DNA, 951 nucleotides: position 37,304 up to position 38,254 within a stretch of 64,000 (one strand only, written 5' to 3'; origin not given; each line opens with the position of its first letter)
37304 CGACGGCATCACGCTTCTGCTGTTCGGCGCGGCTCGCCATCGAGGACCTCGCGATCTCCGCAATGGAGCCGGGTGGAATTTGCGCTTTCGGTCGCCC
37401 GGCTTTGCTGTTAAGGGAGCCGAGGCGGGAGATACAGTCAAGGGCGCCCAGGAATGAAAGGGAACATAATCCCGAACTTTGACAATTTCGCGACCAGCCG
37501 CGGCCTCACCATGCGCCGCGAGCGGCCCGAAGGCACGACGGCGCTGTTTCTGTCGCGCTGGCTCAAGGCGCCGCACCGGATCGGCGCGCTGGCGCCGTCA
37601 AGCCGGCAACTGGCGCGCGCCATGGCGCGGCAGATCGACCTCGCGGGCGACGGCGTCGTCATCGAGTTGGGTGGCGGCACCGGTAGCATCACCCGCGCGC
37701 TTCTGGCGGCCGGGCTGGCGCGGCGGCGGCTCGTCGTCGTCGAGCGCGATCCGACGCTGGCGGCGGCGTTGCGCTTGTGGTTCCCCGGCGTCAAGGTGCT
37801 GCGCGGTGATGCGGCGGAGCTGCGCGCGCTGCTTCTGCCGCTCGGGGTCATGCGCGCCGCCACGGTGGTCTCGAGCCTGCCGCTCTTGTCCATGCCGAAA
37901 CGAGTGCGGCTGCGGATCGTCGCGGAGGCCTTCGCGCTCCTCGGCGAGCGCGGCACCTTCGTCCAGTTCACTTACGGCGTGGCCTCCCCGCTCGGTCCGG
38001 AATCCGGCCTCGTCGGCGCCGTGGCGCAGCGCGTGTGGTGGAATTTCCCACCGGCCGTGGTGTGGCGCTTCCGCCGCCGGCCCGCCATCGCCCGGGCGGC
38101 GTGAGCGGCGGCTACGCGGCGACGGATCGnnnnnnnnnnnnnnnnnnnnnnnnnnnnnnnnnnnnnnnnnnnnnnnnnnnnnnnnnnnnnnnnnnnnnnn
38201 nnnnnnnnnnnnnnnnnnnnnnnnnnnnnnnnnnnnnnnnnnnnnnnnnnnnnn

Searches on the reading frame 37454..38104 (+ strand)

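Call 10: search_protein_families(library=pfam, proteins=[window:37454-38104:+], max_evalue=0.001)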
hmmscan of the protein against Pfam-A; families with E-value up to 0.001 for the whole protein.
window:37454-38104:+ (216 aa): 2 families
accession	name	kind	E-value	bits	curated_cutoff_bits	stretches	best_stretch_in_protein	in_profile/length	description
PF00398.26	RrnaAD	-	0.00018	21.1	24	1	53-108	18-70/263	Ribosomal RNA adenine dimethylase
PF13649.12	Methyltransf_25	-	0.00033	21.7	27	0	69-166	1-96/97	Methyltransferase domain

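Call 54: search_protein_families(library=ncbifam, proteins=[window:37454-38104:+], max_evalue=0.00001)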
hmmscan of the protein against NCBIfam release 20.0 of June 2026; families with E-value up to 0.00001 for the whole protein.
window:37454-38104:+ (216 aa): 4 families
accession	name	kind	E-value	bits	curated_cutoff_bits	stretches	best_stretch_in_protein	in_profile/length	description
NF041658.1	ornithlipidmtase_OlsG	equivalog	2.9e-30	105.5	350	1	30-173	5-151/191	ornithine lipid N-methyltransferase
NF045881.1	PLipidMtase_Agro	equivalog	6e-30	104.2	250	1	32-208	19-196/197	phospholipid N-methyltransferase PmtA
TIGR00755.1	ksgA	equivalog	1.2e-06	28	171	1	52-126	16-90/256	16S rRNA (adenine(1518)-N(6)/adenine(1519)-N(6))-dimethyltransferase RsmA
NF000499.2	Erm23S_rRNA_broad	equivalog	3.2e-06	26.7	212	1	50-122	8-80/244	23S ribosomal RNA methyltransferase Erm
